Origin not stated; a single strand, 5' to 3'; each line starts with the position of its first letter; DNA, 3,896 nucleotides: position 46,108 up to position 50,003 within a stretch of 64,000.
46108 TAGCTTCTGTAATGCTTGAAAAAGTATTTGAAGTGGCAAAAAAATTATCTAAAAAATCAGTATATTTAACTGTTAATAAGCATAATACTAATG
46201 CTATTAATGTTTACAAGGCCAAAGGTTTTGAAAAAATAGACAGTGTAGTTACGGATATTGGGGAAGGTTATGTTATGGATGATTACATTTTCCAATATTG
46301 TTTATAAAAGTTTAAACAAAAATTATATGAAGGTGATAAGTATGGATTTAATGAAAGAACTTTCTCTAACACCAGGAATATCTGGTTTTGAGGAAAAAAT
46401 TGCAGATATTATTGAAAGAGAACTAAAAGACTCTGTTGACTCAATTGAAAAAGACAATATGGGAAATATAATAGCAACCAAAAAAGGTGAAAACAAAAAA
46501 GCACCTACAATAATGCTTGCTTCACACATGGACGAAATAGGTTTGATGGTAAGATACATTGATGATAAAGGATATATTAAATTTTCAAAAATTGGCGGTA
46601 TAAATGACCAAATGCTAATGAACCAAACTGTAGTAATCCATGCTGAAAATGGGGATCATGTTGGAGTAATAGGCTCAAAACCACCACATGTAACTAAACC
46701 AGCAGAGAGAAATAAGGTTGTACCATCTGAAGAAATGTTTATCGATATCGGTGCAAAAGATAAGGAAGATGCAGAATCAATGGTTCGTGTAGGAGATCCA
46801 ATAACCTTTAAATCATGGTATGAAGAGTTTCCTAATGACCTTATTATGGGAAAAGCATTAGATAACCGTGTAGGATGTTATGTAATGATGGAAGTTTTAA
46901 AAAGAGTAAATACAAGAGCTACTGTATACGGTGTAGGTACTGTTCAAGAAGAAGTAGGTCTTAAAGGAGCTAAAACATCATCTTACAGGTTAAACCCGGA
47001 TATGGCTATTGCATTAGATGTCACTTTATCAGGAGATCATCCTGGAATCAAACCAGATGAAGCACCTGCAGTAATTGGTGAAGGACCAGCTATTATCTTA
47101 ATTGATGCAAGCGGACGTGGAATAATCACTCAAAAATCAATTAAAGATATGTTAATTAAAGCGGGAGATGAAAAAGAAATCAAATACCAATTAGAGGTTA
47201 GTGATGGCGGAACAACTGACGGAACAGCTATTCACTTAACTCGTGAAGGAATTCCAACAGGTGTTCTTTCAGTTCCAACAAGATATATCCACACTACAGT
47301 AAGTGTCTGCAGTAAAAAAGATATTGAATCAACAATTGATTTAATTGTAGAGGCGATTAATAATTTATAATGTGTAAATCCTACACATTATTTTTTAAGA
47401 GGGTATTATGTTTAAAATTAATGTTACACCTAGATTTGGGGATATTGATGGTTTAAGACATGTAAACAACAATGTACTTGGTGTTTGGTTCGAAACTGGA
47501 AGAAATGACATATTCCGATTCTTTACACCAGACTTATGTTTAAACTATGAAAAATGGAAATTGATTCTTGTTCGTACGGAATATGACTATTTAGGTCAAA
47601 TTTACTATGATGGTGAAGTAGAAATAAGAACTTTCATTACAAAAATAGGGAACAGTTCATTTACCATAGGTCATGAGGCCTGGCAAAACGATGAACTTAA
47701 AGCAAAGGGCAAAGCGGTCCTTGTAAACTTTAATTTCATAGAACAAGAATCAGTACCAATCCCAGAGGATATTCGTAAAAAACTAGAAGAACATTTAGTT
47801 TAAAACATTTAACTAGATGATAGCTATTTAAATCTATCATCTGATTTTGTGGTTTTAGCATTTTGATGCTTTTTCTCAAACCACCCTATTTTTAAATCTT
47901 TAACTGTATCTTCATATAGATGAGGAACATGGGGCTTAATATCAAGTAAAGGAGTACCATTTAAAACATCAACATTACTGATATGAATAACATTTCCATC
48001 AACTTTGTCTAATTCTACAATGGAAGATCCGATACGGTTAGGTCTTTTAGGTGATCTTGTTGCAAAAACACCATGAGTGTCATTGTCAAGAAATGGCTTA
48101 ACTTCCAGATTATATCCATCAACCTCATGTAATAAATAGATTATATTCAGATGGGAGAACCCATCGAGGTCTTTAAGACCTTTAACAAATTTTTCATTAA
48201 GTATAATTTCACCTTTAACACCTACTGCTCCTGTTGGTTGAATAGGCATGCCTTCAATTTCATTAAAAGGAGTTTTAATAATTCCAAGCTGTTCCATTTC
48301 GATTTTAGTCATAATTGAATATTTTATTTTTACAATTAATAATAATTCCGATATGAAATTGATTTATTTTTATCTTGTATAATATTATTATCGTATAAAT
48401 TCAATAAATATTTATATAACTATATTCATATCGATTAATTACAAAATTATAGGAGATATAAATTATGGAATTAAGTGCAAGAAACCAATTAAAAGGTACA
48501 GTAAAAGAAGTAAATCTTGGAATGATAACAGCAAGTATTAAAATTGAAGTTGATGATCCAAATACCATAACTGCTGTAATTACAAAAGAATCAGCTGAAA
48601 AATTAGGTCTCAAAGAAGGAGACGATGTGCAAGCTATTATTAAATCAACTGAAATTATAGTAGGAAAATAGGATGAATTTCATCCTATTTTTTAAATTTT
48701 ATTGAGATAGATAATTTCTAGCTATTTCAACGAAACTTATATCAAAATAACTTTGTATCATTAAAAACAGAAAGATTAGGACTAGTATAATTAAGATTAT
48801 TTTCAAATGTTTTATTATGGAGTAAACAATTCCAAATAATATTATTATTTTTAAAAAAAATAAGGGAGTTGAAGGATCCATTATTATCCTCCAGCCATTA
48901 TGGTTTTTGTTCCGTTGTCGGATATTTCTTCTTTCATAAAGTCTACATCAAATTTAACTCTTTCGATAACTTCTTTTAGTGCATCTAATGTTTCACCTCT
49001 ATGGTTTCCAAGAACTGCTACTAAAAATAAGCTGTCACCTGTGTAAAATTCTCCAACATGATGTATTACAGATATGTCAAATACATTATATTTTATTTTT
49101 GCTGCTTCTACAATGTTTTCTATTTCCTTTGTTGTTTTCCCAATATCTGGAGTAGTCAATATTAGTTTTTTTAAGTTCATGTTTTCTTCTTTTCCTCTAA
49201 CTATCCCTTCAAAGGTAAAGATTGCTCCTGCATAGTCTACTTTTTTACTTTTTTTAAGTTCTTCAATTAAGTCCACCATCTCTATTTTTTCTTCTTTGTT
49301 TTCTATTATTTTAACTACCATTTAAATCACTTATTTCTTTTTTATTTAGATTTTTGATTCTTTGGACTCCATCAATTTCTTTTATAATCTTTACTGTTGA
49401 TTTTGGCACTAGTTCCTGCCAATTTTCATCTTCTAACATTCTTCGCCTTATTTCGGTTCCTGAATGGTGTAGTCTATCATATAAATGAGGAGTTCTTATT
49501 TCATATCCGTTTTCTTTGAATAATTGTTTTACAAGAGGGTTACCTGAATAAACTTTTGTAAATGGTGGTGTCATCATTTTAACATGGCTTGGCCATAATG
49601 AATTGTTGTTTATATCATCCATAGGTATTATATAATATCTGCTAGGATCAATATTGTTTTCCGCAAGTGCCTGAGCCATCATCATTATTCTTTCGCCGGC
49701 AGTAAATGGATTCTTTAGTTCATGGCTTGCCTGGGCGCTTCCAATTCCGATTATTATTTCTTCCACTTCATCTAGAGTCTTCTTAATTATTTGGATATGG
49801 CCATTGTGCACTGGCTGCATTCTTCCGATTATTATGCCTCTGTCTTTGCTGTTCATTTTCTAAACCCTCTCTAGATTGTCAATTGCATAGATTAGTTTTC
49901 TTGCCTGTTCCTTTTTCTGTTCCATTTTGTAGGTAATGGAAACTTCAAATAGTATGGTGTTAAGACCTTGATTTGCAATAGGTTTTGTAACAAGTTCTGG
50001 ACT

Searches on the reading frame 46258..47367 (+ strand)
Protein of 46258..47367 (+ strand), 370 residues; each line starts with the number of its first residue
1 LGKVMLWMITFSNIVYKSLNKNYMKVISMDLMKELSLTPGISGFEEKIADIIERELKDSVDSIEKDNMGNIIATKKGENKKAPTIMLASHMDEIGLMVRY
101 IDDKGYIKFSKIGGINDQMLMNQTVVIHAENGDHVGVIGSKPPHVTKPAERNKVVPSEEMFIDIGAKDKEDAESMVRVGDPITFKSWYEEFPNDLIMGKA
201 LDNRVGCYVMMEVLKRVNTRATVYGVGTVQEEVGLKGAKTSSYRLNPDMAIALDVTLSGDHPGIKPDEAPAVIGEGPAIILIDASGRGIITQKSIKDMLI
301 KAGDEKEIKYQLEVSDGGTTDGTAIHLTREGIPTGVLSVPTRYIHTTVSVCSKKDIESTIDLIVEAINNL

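Call 14: search_protein_families(library=pfam, proteins=[window:46258-47367:+], max_evalue=0.0001)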
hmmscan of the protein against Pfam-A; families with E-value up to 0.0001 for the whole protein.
window:46258-47367:+ (370 aa): 1 family
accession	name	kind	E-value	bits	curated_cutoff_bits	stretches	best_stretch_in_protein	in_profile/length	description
PF05343.19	Peptidase_M42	-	2.3e-104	349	23.2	1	69-362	1-292/292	M42 glutamyl aminopeptidase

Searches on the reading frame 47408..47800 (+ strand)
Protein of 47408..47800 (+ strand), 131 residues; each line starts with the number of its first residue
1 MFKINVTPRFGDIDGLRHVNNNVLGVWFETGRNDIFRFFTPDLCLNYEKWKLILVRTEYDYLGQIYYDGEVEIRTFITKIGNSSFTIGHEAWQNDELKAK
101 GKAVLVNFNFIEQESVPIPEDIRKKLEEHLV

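Call 14: search_protein_families(library=pfam, proteins=[window:47408-47800:+], max_evalue=0.0001)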
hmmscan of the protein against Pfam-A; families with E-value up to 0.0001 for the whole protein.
window:47408-47800:+ (131 aa): 2 families
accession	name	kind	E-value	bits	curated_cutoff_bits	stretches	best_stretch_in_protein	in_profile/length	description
PF13279.12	4HBT_2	-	4e-13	50.3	25.5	1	9-126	2-122/122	Thioesterase-like superfamily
PF03061.28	4HBT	-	1.1e-07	32.5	20.6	1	18-98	3-77/79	Thioesterase superfamily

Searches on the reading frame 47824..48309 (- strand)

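Call 15: search_protein_families(library=pfam, proteins=[window:47824-48309:-], max_evalue=0.001)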
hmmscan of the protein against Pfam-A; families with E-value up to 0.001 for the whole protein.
window:47824-48309:- (161 aa): 1 family
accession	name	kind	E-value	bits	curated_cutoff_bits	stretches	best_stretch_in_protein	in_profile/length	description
PF01980.22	TrmO_N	-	7.4e-37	126.6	26.8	1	20-130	1-114/116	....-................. O N-terminal domain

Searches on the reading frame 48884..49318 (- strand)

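Call 15: search_protein_families(library=pfam, proteins=[window:48884-49318:-], max_evalue=0.001)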
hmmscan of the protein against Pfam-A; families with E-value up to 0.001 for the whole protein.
window:48884-49318:- (144 aa): 1 family
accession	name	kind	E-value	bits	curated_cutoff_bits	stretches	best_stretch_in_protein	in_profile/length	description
PF02391.22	MoaE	-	1e-20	74.4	23.4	1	10-122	4-112/114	MoaE protein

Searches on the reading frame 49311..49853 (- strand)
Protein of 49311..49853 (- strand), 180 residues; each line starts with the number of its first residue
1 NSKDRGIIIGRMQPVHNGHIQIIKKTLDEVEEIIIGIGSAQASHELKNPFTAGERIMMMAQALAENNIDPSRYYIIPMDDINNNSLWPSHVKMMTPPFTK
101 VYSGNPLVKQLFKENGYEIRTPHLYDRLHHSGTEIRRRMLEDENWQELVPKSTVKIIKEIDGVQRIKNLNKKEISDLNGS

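Call 15: search_protein_families(library=pfam, proteins=[window:49311-49853:-], max_evalue=0.001)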
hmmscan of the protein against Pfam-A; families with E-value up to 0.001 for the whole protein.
window:49311-49853:- (180 aa): 1 family
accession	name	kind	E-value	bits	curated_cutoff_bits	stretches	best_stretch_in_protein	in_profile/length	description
PF01467.32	CTP_transf_like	-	1.9e-19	70.6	21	1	7-138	1-133/133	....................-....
